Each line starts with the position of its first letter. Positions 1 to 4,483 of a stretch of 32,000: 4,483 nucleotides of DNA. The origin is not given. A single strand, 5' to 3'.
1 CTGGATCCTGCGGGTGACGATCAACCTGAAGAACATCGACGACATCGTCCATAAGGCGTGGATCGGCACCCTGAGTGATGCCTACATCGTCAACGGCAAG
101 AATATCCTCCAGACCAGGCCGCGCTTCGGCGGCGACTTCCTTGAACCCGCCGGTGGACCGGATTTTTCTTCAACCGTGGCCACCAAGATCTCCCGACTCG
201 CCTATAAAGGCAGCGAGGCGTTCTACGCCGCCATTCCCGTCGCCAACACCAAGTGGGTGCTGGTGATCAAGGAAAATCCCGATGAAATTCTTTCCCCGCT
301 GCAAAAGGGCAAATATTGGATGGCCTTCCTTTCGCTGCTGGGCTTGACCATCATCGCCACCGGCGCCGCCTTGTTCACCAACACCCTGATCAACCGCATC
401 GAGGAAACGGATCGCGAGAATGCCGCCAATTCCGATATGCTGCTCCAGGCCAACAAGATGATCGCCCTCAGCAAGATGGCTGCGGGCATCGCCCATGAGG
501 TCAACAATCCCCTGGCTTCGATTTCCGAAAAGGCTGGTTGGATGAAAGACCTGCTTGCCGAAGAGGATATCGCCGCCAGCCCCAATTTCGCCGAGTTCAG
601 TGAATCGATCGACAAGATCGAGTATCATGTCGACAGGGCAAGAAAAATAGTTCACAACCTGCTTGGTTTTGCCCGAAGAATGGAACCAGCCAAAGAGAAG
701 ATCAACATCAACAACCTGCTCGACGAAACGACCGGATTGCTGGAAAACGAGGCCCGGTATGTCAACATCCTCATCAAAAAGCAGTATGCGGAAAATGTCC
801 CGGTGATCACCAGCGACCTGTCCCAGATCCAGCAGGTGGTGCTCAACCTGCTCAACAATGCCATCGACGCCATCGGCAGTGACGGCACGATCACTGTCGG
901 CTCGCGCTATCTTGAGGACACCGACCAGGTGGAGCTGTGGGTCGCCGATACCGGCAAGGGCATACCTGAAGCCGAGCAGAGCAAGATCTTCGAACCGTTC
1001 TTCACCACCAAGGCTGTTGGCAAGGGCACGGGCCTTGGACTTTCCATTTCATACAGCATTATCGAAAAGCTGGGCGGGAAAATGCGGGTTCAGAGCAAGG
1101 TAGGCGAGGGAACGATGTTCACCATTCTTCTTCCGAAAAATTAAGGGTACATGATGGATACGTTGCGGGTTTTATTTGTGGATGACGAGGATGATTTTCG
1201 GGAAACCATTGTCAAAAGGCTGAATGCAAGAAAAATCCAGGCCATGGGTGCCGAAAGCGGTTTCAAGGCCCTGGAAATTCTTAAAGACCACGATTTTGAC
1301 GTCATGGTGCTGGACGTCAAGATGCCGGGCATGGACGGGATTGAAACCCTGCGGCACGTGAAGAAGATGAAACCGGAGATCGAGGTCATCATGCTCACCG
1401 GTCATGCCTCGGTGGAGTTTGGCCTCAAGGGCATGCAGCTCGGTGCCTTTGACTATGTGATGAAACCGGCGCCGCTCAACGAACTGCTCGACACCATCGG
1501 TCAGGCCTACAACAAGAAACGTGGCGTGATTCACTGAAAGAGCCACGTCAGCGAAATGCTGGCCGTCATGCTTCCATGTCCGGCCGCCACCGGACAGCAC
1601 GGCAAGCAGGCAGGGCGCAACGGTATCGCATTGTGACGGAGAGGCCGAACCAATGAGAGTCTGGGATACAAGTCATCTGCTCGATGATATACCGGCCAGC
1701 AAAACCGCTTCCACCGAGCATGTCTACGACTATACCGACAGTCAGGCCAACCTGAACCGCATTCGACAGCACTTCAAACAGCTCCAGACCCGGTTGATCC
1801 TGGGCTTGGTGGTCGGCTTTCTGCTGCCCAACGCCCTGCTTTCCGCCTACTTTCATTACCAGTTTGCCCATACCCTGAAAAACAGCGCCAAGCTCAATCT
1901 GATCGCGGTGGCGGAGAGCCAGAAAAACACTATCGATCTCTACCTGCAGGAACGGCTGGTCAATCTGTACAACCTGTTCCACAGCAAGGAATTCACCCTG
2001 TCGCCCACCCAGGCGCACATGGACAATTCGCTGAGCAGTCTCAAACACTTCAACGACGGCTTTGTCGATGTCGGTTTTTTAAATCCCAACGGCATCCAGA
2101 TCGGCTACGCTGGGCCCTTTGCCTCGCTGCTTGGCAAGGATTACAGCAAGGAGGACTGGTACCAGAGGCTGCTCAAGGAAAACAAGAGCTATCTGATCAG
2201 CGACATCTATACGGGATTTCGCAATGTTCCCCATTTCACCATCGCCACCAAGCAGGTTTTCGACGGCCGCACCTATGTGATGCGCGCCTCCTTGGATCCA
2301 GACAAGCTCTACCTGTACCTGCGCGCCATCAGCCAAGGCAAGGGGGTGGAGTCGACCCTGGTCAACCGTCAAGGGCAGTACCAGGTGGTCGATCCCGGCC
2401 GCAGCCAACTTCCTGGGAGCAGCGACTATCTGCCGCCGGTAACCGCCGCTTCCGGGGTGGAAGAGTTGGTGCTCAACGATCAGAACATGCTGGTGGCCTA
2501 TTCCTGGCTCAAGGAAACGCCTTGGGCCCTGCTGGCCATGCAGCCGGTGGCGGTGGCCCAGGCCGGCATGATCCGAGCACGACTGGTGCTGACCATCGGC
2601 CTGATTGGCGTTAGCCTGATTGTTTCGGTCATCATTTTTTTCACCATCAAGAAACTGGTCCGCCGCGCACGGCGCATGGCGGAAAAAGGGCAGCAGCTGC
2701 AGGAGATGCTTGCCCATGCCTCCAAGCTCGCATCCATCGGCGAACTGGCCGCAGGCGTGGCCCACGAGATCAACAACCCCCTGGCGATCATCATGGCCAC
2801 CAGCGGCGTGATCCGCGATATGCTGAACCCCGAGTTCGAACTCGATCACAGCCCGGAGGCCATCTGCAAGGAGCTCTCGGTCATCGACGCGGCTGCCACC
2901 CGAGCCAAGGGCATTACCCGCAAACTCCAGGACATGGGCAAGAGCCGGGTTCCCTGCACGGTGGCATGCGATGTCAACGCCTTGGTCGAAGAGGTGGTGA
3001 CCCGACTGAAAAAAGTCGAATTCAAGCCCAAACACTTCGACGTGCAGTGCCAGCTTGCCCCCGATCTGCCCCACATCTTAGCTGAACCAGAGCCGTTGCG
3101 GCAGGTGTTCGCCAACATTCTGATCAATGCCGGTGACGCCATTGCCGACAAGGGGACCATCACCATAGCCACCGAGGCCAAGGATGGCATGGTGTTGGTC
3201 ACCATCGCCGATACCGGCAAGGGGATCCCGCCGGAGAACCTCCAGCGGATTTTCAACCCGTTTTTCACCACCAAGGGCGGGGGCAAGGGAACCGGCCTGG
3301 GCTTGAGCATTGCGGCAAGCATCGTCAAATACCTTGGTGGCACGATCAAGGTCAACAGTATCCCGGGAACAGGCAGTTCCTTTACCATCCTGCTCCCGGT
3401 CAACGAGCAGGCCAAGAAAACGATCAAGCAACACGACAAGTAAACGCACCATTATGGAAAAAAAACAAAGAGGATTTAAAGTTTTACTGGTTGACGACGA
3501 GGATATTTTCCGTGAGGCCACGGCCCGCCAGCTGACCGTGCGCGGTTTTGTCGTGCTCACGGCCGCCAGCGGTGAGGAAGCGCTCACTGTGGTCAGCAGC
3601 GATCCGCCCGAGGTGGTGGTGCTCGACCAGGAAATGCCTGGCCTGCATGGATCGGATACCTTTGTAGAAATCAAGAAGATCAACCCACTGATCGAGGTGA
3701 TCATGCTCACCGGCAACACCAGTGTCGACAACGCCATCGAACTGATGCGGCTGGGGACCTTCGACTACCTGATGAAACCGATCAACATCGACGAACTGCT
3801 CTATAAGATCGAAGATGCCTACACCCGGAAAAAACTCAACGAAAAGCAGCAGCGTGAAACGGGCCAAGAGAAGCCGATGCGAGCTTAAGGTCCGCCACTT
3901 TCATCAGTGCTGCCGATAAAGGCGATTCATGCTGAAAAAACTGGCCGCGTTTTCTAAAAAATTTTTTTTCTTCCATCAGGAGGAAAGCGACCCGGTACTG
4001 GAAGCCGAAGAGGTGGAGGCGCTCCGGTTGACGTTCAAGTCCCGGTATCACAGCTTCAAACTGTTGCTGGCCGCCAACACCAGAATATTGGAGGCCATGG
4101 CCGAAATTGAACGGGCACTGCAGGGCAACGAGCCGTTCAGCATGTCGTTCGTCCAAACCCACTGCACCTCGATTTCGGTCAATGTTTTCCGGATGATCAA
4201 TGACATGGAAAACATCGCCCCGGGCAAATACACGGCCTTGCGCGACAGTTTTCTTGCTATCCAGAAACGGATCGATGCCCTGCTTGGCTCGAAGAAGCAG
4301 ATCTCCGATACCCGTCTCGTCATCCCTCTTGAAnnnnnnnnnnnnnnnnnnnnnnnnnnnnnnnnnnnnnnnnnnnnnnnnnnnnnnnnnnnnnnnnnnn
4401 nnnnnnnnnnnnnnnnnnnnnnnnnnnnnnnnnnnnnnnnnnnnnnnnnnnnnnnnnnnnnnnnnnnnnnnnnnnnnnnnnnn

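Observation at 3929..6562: PpsA-like proteins keep the catalytic His but replace the PEP/pyruvate barrel with a conserved unassigned ~290-aa domain and add an N-terminal helical extension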

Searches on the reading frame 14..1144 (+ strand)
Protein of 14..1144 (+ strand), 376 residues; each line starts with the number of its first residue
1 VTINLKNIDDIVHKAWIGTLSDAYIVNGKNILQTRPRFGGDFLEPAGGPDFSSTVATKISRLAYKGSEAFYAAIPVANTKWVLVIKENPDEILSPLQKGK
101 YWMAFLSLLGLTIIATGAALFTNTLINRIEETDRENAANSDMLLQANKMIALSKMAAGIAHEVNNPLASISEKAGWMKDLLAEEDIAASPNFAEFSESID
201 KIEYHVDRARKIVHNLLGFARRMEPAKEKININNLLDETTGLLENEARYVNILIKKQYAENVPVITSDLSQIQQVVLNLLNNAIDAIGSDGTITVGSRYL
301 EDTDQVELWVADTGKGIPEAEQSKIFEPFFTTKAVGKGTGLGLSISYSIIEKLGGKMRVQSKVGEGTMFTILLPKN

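Call 5: search_protein_families(library=pfam, proteins=[window:14-1144:+], max_evalue=0.01)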
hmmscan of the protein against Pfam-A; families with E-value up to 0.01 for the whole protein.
window:14-1144:+ (376 aa): 3 families
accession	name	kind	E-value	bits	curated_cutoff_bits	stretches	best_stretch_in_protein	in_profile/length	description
PF02518.31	HATPase_c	-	2.9e-27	95.7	26.4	1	268-375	2-109/111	Histidine kinase-, DNA gyrase B-, and HSP90-like ATPase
PF00512.31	HisKA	-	6.5e-10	39.4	26.9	1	152-222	2-63/66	His Kinase A (phospho-acceptor) domain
PF14501.12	HATPase_c_5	-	0.00075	19.8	22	1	272-362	6-91/102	GHKL domain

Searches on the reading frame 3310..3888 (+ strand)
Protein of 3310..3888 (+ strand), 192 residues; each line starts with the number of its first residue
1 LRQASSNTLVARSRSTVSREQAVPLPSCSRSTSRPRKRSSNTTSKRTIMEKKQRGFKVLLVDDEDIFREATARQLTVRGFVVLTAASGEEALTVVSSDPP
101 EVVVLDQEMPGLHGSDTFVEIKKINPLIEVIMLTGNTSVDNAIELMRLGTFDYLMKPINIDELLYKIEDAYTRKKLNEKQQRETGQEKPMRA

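Call 74: search_protein_families(library=pfam, proteins=[window:3310-3888:+], max_evalue=0.01)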
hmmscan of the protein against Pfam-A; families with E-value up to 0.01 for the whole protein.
window:3310-3888:+ (192 aa): 1 family
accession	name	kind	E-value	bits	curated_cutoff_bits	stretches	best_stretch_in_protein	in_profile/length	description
PF00072.30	Response_reg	-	1.7e-26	93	30.2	1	58-167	1-110/111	Response regulator receiver domain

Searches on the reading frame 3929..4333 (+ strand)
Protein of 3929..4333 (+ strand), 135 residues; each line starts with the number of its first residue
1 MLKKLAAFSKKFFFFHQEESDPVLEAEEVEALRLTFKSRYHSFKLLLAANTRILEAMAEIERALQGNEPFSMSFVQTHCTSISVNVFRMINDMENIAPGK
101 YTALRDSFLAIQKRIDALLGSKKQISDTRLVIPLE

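Call 59: predict_structure(alignment_id=A3)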
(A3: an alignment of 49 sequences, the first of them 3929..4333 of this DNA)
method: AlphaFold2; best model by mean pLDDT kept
length: 135 residues; sequences in the alignment: 49
mean_pLDDT: 83.2   pTM: 0.69
mean pLDDT of the five models: 83.2, 82.6, 82.5, 82.5, 82.5
residues with pLDDT >= 90: 75; 70-90: 25; 50-70: 32; < 50: 3
segments of 3 or more residues with pLDDT < 50: none
pLDDT, mean of each block of 10 residues (from residue 1): 56 56 88 97 98 96 81 88 97 96 96 90 58 51
secondary structure, 60 per line:
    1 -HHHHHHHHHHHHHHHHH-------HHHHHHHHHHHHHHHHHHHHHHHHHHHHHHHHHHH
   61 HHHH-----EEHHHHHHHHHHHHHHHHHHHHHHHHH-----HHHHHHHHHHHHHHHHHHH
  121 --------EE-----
elements in order: H2-18 H26-64 H72-96 H102-120

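Call 61: fold_search(model_id=the predicted structure, library=pdb)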
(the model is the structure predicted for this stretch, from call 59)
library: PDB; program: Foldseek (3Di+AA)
matches with E <= 10: 280; with E <= 0.001: 0
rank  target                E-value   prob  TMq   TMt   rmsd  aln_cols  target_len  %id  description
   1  4h63_V                5.2e-01  0.84  0.40  0.45  20.1       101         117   13  Structure of the Schizosaccharomyces pombe Mediator head module (released 2012-10-31)
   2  7d3u_G                6.7e-01  0.82  0.42  0.49   4.3        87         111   10  Structure of Mrp complex from Dietzia sp. DQ12-45-1b (released 2020-12-09)
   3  7emf_0                7.6e-01  0.12  0.21  0.13  22.4       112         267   14  Human Mediator (deletion of MED1-IDR) in a Tail-extended conformation (released 2021-05-05)
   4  7qru_C                8.6e-01  0.35  0.30  0.36   6.0       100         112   13  Structure of Bacillus pseudofirmus Mrp antiporter complex, monomer (released 2022-11-09)
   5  2y3b                  8.6e-01  0.16  0.28  0.32  13.7       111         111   22  Co-bound form of Cupriavidus metallidurans CH34 CnrXs (released 2011-03-30)
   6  2y39                  9.1e-01  0.35  0.36  0.42   9.6       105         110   18  Ni-bound form of Cupriavidus metallidurans CH34 CnrXs (released 2011-03-30)
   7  7aoi_XF               9.7e-01  0.28  0.28  0.24  11.3        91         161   10  Trypanosoma brucei mitochondrial ribosome large subunit assembly intermediate (released 2020-12-02)
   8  9vub_C                1.0e+00  0.63  0.47  0.18  18.6       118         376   12  channel C complex with 3 (released 2026-03-11)
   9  9i1r_C                1.1e+00  0.25  0.31  0.26  10.9       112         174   11  Structure of the bicylindrical allophycocyanin core expressed during far-red light photoacclimation (FaRLiP) (released 2025-07-02)
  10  7cnf_MODEL_1_A        1.2e+00  0.12  0.24  0.31  15.6       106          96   18  Solution strcture of HsTFIIS LW domain (released 2021-08-04)
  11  5z7b_B                1.2e+00  0.11  0.22  0.18  19.5       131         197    9  Crystal structure of the VanR transcription factor in complex with vanillate (released 2018-08-29)
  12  3zg1_D                1.2e+00  0.11  0.22  0.26  12.3       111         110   19  NI-BOUND FORM OF M123A MUTANT OF CUPRIAVIDUS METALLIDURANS CH34 CNRXS (released 2013-10-23)
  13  7lbm_n                1.2e+00  0.09  0.20  0.12  22.4       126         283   12  Structure of the human Mediator-bound transcription pre-initiation complex (released 2021-03-24)
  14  8hf2_A                1.3e+00  0.33  0.37  0.41  10.9       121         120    7  Cryo-EM structure of WeiTsing (released 2023-06-21)
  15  2ysu_B                1.4e+00  0.51  0.44  0.48  16.7        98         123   17  Structure of the complex between BtuB and Colicin E2 receptor binding domain (released 2007-06-19)
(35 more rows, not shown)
